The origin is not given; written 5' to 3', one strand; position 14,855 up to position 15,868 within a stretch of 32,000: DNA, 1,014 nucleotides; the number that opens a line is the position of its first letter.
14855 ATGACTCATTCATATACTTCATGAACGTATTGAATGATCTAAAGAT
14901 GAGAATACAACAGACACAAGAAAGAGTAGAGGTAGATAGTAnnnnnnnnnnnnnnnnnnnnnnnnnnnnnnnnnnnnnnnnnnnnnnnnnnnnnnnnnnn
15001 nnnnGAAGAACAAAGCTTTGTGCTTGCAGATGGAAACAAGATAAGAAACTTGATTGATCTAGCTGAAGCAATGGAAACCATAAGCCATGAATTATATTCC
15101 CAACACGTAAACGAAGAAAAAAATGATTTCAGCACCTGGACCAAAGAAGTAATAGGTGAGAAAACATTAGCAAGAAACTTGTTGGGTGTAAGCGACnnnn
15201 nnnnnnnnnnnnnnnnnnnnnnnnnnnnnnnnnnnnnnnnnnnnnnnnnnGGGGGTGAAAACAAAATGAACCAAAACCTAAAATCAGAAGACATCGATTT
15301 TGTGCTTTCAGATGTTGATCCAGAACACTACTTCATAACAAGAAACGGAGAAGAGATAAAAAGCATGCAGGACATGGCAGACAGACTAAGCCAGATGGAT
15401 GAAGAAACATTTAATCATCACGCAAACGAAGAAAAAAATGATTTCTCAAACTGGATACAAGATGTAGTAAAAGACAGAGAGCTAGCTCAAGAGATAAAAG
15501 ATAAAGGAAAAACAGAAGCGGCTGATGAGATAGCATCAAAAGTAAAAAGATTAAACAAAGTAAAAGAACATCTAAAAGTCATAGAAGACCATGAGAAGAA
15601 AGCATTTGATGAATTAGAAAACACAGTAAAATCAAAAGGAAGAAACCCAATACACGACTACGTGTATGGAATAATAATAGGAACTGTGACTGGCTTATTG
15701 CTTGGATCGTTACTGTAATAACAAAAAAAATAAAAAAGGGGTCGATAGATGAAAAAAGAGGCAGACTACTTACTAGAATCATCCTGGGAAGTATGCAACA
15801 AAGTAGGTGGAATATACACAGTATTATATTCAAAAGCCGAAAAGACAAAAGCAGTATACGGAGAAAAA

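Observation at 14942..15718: Two tandem small paralogs with an invariant H-x-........-x-W block between GH57 and a eukaryote-type glycogen synthase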

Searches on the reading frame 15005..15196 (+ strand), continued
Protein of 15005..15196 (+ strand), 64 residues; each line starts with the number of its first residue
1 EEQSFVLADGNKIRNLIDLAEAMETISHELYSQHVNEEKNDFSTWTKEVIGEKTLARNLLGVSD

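Call 67: search_protein_families(library=pfam, proteins=[P0007, P0009, P0011, P0017, P0020, P0031, P0032, P0039, P0041, P0048], max_evalue=0.01)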
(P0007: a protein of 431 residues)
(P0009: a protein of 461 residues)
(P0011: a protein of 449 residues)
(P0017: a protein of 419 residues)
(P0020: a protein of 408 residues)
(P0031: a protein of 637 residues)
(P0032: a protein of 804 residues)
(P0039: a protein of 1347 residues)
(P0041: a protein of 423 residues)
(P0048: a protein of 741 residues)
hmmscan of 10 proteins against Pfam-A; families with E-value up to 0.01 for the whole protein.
P0007 (431 aa): 1 family
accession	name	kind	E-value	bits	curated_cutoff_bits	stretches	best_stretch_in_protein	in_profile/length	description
PF19027.5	DUF5752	-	5.4e-09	36.1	23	1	272-417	16-189/208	Family of unknown function (DUF5752)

P0009 (461 aa): 2 families
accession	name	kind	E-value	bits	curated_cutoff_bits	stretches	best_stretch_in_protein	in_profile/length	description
PF19027.5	DUF5752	-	3.8e-07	30.1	23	1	300-380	15-107/208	Family of unknown function (DUF5752)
PF13012.11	MitMem_reg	-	0.00012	22.3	26.6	0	268-334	27-92/113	Maintenance of mitochondrial structure and function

P0011 (449 aa): 1 family
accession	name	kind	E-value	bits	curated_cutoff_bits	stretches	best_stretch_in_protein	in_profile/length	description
PF19027.5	DUF5752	-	1.3e-06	28.4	23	1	409-436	54-81/208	Family of unknown function (DUF5752)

P0017 (419 aa): 1 family
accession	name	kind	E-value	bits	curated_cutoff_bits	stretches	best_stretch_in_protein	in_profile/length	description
PF19027.5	DUF5752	-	9.7e-11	41.8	23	1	258-406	13-190/208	Family of unknown function (DUF5752)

P0020 (408 aa): 3 families
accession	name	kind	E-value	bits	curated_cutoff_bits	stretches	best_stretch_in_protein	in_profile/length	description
PF19027.5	DUF5752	-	2e-07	31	23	1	111-158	22-80/208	Family of unknown function (DUF5752)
PF20990.2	DUF2207_C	-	0.0038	17.4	33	1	237-387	44-191/247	Predicted membrane protein (DUF2207) C-terminal domain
PF07062.17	Clc-like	-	0.0059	16.6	24.9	0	286-360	61-135/212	Clc-like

P0031 (637 aa): 17 families
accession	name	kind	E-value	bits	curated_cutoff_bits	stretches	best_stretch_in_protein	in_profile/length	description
PF06745.19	ATPase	-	6e-48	163.7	26.6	1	399-633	2-230/231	KaiC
PF19027.5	DUF5752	-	1.3e-12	48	23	2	33-166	57-204/208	Family of unknown function (DUF5752)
PF13481.12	AAA_25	-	3.7e-08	33.7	27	1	406-564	23-187/195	AAA domain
PF07088.17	GvpD_P-loop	-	1.6e-06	28.6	24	1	417-589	11-172/189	GvpD gas vesicle protein, P-loop domain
PF03796.21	DnaB_C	-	1.6e-05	24.9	27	1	398-463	2-67/255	DnaB-like helicase C terminal domain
PF00437.27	T2SSE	-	0.00039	19.6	24.9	1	418-475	144-199/370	Type II/IV secretion system protein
PF13245.12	AAA_19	-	0.00043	20.9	25.1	1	417-456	12-53/134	AAA domain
PF20720.3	nSTAND3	-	0.0014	18.7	27.2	1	416-453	17-55/155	Novel STAND NTPase 3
PF05729.18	NACHT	-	0.0015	18.9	26.7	1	418-580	2-143/167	NACHT domain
PF00154.27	RecA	-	0.0023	17.9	27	1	391-454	26-90/262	recA bacterial DNA recombination protein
PF02572.21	CobA_CobO_BtuR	-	0.0032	18.1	25.7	0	418-529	4-123/172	ATP:corrinoid adenosyltransferase BtuR/CobO/CobP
PF24883.2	NPHP3_N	-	0.0059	17.3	24.8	0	417-458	23-64/164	Nephrocystin 3, N-terminal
PF13401.12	AAA_22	-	0.0063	17.3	27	0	419-511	8-93/130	AAA domain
PF13173.12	AAA_14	-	0.007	16.8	27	0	418-476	4-57/129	AAA domain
PF08346.17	AntA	-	0.0074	17.3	27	0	128-152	13-37/68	AntA/AntB antirepressor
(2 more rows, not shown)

P0032 (804 aa): 9 families
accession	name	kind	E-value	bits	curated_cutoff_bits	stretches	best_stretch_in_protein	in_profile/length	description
PF06745.19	ATPase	-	1.9e-45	155.4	26.6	1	567-800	3-230/231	KaiC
PF19027.5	DUF5752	-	5.1e-11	42.7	23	1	346-374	53-81/208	Family of unknown function (DUF5752)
PF13481.12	AAA_25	-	1.3e-06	28.7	27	1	576-731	26-187/195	AAA domain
PF07088.17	GvpD_P-loop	-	4.4e-06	27.1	24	1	582-756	9-172/189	GvpD gas vesicle protein, P-loop domain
PF03796.21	DnaB_C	-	2.2e-05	24.4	27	1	567-630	4-67/255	DnaB-like helicase C terminal domain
PF13245.12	AAA_19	-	0.00074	20.1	25.1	1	584-619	12-49/134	AAA domain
PF06068.19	TIP49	-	0.00095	18.9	23.8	1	545-623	16-87/347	TIP49 P-loop domain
PF20720.3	nSTAND3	-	0.003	17.7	27.2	1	584-617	18-51/155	Novel STAND NTPase 3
PF00437.27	T2SSE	-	0.0046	16.1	24.9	1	585-653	144-212/370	Type II/IV secretion system protein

P0039 (1347 aa): 9 families
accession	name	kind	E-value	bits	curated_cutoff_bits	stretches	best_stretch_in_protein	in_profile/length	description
PF01935.23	DUF87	-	5.2e-11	43.5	23.2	1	634-705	1-75/220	Helicase HerA, central domain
PF13620.12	CarboxypepD_reg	-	2.4e-07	31.5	32.3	1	240-311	2-81/82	Carboxypeptidase regulatory-like domain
PF05872.18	HerA_C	-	1.5e-06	27.6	22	1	641-722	8-90/502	Helicase HerA-like C-terminal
PF19027.5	DUF5752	-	1.4e-05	25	23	1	1069-1112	54-106/208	Family of unknown function (DUF5752)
PF04851.21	ResIII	-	4.1e-05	24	22.5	1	651-796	20-138/164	Type III restriction enzyme, res subunit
PF13715.12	CarbopepD_reg_2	-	0.00036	20.9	32.2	1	240-314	1-79/88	CarboxypepD_reg-like domain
PF01580.24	FtsK_SpoIIIE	-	0.00046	20.1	24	1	633-689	19-78/221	FtsK/SpoIIIE family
PF10412.15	TrwB_AAD_bind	-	0.00066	19.1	20.5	0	652-693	13-54/387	Type IV secretion-system coupling protein DNA-binding domain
PF12846.13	AAA_10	-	0.0008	19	27.5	1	655-717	22-82/362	AAA-like domain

P0041 (423 aa): 4 families
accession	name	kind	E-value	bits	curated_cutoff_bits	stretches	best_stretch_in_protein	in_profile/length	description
PF19027.5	DUF5752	-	8.4e-09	35.5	23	1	187-212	54-79/208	Family of unknown function (DUF5752)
PF13238.12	AAA_18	-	0.00021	22.2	29.4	1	6-39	1-33/128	AAA domain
PF13207.12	AAA_17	-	0.0011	19.7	27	1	9-49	1-42/136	AAA domain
PF01121.26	CoaE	-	0.0091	16.1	27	0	4-30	1-26/180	Dephospho-CoA kinase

P0048 (741 aa): 1 family
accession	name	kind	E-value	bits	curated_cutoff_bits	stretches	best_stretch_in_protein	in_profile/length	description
PF19027.5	DUF5752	-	6.3e-09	35.9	23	1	122-207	17-114/208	Family of unknown function (DUF5752)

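Call 70: search_protein_families(library=pfam, proteins=[L034:14628-15902:+, L068:1372-2841:+, L036:4583-6055:+, L010:9209-10237:+, L040:14359-15366:+, L065:9281-11479:+, L066:9944-11389:+, L061:9566-10672:+, L081:7634-10222:+, L044:1945-4269:-], max_evalue=0.001)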
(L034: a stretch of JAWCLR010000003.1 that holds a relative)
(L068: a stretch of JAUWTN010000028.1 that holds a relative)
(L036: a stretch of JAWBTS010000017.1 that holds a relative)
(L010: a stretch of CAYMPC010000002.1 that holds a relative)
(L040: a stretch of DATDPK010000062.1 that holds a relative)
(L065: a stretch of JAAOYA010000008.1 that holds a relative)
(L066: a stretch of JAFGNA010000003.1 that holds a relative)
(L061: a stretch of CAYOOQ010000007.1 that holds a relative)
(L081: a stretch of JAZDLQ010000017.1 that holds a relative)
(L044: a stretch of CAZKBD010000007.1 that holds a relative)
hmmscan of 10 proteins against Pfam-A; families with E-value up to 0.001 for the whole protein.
L034:14628-15902:+ (425 aa): 4 families
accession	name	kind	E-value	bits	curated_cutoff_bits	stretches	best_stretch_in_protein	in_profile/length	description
PF02779.29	Transket_pyr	-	6.1e-43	146.9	27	1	14-176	4-172/174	Transketolase, pyrimidine binding domain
PF02780.25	Transketolase_C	-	2.2e-34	118.5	25.9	1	189-309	1-124/124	Transketolase, C-terminal domain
PF22613.1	Transketolase_C_1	-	2.1e-05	25.2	27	1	196-305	10-113/113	Transketolase-like TK C-terminal domain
PF19027.5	DUF5752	-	0.00012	22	23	1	356-420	133-203/208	Family of unknown function (DUF5752)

L068:1372-2841:+ (490 aa): 3 families
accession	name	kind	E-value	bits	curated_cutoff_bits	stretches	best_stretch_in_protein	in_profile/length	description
PF03065.20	Glyco_hydro_57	-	1.3e-71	241.7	21.2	1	6-289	2-289/291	Glycosyl hydrolase family 57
PF01522.26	Polysacc_deac_1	-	9e-05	22.9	23.1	1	65-163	32-123/124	Polysaccharide deacetylase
PF19027.5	DUF5752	-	0.00016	21.5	23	0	420-473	19-83/208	Family of unknown function (DUF5752)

L036:4583-6055:+ (491 aa): 3 families
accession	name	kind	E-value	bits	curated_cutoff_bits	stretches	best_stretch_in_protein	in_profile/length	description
PF03065.20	Glyco_hydro_57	-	8e-77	258.8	21.2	1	6-283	2-285/291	Glycosyl hydrolase family 57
PF01522.26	Polysacc_deac_1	-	5.1e-06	26.9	23.1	1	83-163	47-123/124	Polysaccharide deacetylase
PF19027.5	DUF5752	-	0.00015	21.7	23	1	432-466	36-81/208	Family of unknown function (DUF5752)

L010:9209-10237:+ (343 aa): 1 family
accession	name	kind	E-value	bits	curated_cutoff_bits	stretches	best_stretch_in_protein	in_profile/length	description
PF19027.5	DUF5752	-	1e-05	25.4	23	1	266-323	10-78/208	Family of unknown function (DUF5752)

L040:14359-15366:+ (336 aa): 2 families
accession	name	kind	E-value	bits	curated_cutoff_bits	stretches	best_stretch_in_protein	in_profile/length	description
PF02780.25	Transketolase_C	-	1.2e-21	77.3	25.9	1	143-222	1-86/124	Transketolase, C-terminal domain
PF22613.1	Transketolase_C_1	-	0.00033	21.3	27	0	150-185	10-45/113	Transketolase-like TK C-terminal domain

L065:9281-11479:+ (733 aa): 1 family
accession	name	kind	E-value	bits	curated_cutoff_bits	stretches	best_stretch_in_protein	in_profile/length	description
PF19027.5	DUF5752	-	0.00091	19.1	23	1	249-305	17-84/208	Family of unknown function (DUF5752)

L066:9944-11389:+ (482 aa): 1 family
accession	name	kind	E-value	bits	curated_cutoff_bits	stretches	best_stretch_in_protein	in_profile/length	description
PF19027.5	DUF5752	-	0.00084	19.2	23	0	46-93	47-97/208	Family of unknown function (DUF5752)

L061:9566-10672:+ (369 aa): 0 families

L081:7634-10222:+ (863 aa): 0 families

L044:1945-4269:- (774 aa): 7 families
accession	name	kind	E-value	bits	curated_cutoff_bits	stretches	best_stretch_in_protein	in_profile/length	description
PF01935.23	DUF87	-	4.5e-12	47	23.2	1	306-383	1-69/220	Helicase HerA, central domain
PF05872.18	HerA_C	-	7e-08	32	22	1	315-402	10-98/502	Helicase HerA-like C-terminal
PF12846.13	AAA_10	-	4.8e-06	26.3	27.5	0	327-375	22-73/362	AAA-like domain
PF00270.35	DEAD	-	5.8e-05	23.3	26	1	328-472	16-135/167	DEAD/DEAH box helicase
PF22073.2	Cep192_D4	-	0.00011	22.7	35.5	1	44-126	16-104/112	Cep192 domain 4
PF01580.24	FtsK_SpoIIIE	-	0.00024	21.1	24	1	305-353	19-70/221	FtsK/SpoIIIE family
PF15418.12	DUF4625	-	0.0009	20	27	0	147-228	29-113/131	Domain of unknown function (DUF4625)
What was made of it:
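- The module is appended to the C-terminus of a transketolase subunit, and to KaiC and HerA ATPases (calls 67, 70).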

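Call 73: search_solved_structures(query=A4, max_evalue=1, show_alignments=1)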
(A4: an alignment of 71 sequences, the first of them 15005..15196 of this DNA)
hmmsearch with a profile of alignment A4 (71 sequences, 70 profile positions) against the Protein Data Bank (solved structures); distinct sequences matched with E-value up to 1: 6.
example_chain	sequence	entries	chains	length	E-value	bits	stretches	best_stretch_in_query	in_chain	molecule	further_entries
4cso_A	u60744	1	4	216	6.4e-08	35.3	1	14-66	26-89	ORFY PROTEIN, TRANSCRIPTION FACTOR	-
8fex_A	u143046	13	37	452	0.062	16.1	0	28-48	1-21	TIR-APAZ | TIR domain-containing protein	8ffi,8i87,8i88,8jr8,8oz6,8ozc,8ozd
6z05_A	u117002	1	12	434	0.071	15.9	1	13-35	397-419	DegQ family serine endoprotease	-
8sp0_A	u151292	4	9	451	0.28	14.1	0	30-48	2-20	TIR-APAZ | TIR domain-containing protein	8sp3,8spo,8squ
8j7s_B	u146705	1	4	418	0.34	13.8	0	28-48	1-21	TIR domain-containing protein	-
8qlo_A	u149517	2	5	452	0.38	13.6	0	29-48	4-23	Toll/interleukin-1 receptor domain-containing protein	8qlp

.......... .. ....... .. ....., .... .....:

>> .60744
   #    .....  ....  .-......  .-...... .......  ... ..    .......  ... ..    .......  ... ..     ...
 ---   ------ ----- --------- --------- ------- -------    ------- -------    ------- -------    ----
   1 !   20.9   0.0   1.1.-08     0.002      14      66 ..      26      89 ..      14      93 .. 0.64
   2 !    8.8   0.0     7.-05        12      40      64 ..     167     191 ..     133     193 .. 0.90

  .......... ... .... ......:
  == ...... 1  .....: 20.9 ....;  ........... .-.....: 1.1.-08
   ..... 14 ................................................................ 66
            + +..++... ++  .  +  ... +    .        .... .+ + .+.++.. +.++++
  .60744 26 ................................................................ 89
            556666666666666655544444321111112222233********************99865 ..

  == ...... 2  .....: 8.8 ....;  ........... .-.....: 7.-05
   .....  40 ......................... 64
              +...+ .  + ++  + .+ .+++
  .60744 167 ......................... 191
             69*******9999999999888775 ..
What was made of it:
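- On DUF5752 / OrfY-like superfamily: It aligns to both OrfY repeats (residues 26-89 and 167-191) (call 73).
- Closest known: OrfY of Thermoproteus tenax. Same: The domain profile matches 4cso at E 6.4e-8 (call 73).
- The domain profile matches 4cso at E 6.4e-8, with both OrfY repeats aligned (call 73).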

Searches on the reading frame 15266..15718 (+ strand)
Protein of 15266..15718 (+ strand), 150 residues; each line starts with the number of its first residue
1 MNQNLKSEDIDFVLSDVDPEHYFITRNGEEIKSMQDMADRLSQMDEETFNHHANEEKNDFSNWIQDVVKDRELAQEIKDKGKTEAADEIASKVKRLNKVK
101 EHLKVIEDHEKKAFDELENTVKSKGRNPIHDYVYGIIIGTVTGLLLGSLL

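Call 3: search_protein_families(library=pfam, proteins=[window:15266-15718:+], max_evalue=1)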
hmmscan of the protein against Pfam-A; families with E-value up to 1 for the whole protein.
window:15266-15718:+ (150 aa): 11 families
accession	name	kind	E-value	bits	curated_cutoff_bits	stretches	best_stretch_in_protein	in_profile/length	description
PF19027.5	DUF5752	-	6.1e-05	22.9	23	1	37-105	26-105/208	Family of unknown function (DUF5752)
PF12137.13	RapA_C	-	0.0056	16.2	26.8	1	31-122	250-342/360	RNA polymerase recycling family C-terminal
PF02645.21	DegV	-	0.0075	16.1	27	1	68-143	191-269/280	Uncharacterised protein, DegV family COG1307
PF25764.1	KIF21A_4th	-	0.046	13.8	33.1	1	30-124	36-130/183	KIF21A-like domain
PF05619.16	DUF787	-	0.091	12.4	25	1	36-109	130-201/369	Borrelia burgdorferi protein of unknown function (DUF787)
PF16739.11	CARD_2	-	0.093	13.2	28.2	1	61-118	30-90/93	Caspase recruitment domain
PF00772.26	DnaB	-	0.12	12.9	23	0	6-77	19-94/103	DnaB-like helicase N terminal domain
PF13624.11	SurA_N_3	-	0.15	12.3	27.2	1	32-98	56-122/162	SurA-like N-terminal domain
PF02410.21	RsfS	-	0.16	12.6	21.6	1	18-64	26-72/98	Ribosomal silencing factor during starvation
PF20075.5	DUF6471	-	0.28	11.6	26.8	1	68-95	18-45/65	Domain of unknown function (DUF6471)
PF13012.11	MitMem_reg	-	0.35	11.2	26.6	0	27-60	59-92/113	Maintenance of mitochondrial structure and function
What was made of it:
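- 15266..15718 (+): P2: 150-aa protein made of one OrfY-like repeat, a long charged helix and a C-terminal hydrophobic helix. DUF5752 hit of 22.9 bits (call 3).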

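Call 6: search_protein_families(library=ncbifam, proteins=[window:15266-15718:+], max_evalue=0.1)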
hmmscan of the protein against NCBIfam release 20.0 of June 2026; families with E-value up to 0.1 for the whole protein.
window:15266-15718:+ (150 aa): 4 families
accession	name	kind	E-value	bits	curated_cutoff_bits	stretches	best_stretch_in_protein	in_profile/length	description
TIGR02898.1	spore_YhcN_YlaJ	subfamily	0.035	14.4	99.75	1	44-110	23-80/158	YhcN/YlaJ family sporulation lipoprotein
NF003426.0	PRK04914.1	equivalog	0.038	12.2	576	1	28-122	840-938/959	RNA polymerase-associated protein RapA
TIGR00173.1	menD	equivalog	0.073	12.3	244.2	1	8-103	290-383/435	2-succinyl-5-enolpyruvyl-6-hydroxy-3-cyclohexene-1-carboxylic-acid synthase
TIGR03514.2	GldB_lipoprot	equivalog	0.083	12.1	190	1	40-117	26-106/308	gliding motility lipoprotein GldB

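Call 8: find_homologous_proteins(query=window:15266-15718:+, max_evalue=0.001)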
Query window:15266-15718:+ (150 aa): 2 proteins with E <= 0.001 among 43 candidates.
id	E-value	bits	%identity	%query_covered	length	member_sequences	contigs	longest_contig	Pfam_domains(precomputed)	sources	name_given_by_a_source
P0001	2.8e-91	321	100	100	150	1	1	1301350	-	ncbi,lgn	-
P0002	2.0e-45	173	54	100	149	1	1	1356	-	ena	-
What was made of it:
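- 15266..15718 (+): A 54% identical ortholog is P0002 (call 8).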

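Call 10: find_encoding_contigs(protein=P0002, flank=5000)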
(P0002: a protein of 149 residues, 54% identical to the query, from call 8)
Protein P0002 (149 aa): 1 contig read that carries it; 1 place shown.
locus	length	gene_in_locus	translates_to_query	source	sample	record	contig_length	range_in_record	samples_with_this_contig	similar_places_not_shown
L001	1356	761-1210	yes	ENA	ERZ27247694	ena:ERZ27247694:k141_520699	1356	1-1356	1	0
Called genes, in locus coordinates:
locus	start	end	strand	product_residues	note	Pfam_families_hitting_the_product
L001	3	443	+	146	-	?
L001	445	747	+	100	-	PF19027:DUF5752 (faint)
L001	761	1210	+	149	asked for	-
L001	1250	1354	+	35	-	?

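Call 52: predict_structure(alignment_id=A6)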
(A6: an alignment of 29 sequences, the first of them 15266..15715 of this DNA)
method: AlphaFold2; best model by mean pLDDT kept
length: 150 residues; sequences in the alignment: 29
mean_pLDDT: 89.3   pTM: 0.77
mean pLDDT of the five models: 89.3, 89.0, 87.7, 87.7, 87.3
residues with pLDDT >= 90: 111; 70-90: 14; 50-70: 23; < 50: 2
segments of 3 or more residues with pLDDT < 50: none
pLDDT, mean of each block of 10 residues (from residue 1): 77 96 98 98 98 98 97 97 98 96 92 91 79 64 60
secondary structure, 60 per line:
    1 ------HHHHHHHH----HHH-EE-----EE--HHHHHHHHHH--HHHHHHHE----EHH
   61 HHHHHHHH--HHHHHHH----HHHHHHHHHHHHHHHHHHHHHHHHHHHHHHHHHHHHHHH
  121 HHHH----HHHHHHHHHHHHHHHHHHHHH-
elements in order: H7-14 H34-43 H46-52 H59-68 H71-77 H82-124 H129-149
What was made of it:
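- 15266..15718 (+): AlphaFold2 model with pLDDT 89 (call 52).
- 15509..15637 (+): P2 long charged helix (residues 82-124), the linker between the head domain and the anchor. AlphaFold2 secondary structure (call 52).
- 15650..15715 (+): P2 C-terminal tail anchor (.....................) with a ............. glycine zipper. AlphaFold2 helix at 129-149 (call 52).
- Checked: AlphaFold2 predicts a long helix at 82-124 and a terminal helix at 129-149 (call 52).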

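Call 62: fold_search(model_id=the predicted structure, library=pdb)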
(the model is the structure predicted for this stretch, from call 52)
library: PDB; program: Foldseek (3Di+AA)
matches with E <= 10: 23; with E <= 0.001: 0
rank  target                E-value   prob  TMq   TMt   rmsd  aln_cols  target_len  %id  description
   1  4cso_A                9.4e-01  0.82  0.33  0.24   3.1        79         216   16  The structure of OrfY from Thermoproteus tenax (released 2014-03-19)
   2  4cso_B                1.1e+00  0.69  0.34  0.24   4.0        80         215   14  The structure of OrfY from Thermoproteus tenax (released 2014-03-19)
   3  9s9i_B                4.3e+00  0.08  0.30  0.25  13.8       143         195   15  S. islandicus CdvA (non-polymerising mutant) (released 2026-01-28)
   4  6ggv_B                4.8e+00  0.05  0.11  0.09   5.6        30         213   27  Structure of the arginine-bound form of truncated (residues 20-233) ArgBP from T. maritima (released 2018-06-13)
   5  8fbk                  5.4e+00  0.07  0.30  0.22   9.4       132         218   13  Improving the secretion of designed protein assemblies through negative design of cryptic transmembrane domains (released 2023-03-22)
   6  6ggv_A                6.4e+00  0.04  0.11  0.09   5.6        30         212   27  Structure of the arginine-bound form of truncated (residues 20-233) ArgBP from T. maritima (released 2018-06-13)
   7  6q3u                  6.4e+00  0.04  0.11  0.09   5.7        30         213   27  Gly52Ala mutant of arginine-bound ArgBP from T. maritima (released 2019-05-08)
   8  4prs_A                7.2e+00  0.03  0.11  0.08   5.4        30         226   27  Structure of apo ArgBP from T. maritima (released 2014-07-23)
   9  6hix_BI               7.2e+00  0.01  0.16  0.10  19.7       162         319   12  Cryo-EM structure of the Trypanosoma brucei mitochondrial ribosome - This entry contains the large mitoribosomal subu (released 2018-09-26)
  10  6ggp                  7.7e+00  0.04  0.10  0.08   5.0        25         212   24  Structure of the ligand-free form of truncated ArgBP (residues 20-233) from T. maritima (released 2018-06-13)
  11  4prs_B                7.7e+00  0.03  0.11  0.08   5.4        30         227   27  Structure of apo ArgBP from T. maritima (released 2014-07-23)
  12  6krd_A                8.1e+00  0.02  0.19  0.07  14.2       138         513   20  TRiC at 0.05 mM ADP-AlFx, Conformation 4, 0.05-C4 (released 2019-09-18)
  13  7oyh_A                8.6e+00  0.03  0.18  0.07  10.1        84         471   13  Crystal structure of depupylase Dop in complex with Pup and ADP/tetrafluoromagnesate (released 2021-12-01)
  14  4yu5_B                8.6e+00  0.03  0.13  0.03   7.4        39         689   13  Crystal structure of selenomethionine variant of Bacillus anthracis immune inhibitor A2 peptidase zymogen (released 2015-10-28)
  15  4beb_C                8.6e+00  0.02  0.15  0.04   9.7        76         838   16  MUTANT (K220E) OF THE HSDR SUBUNIT OF THE ECOR124I RESTRICTION ENZYME IN COMPLEX WITH ATP (released 2014-03-26)
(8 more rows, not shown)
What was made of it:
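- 15266..15718 (+): Best PDB fold hit is 4cso (call 62).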
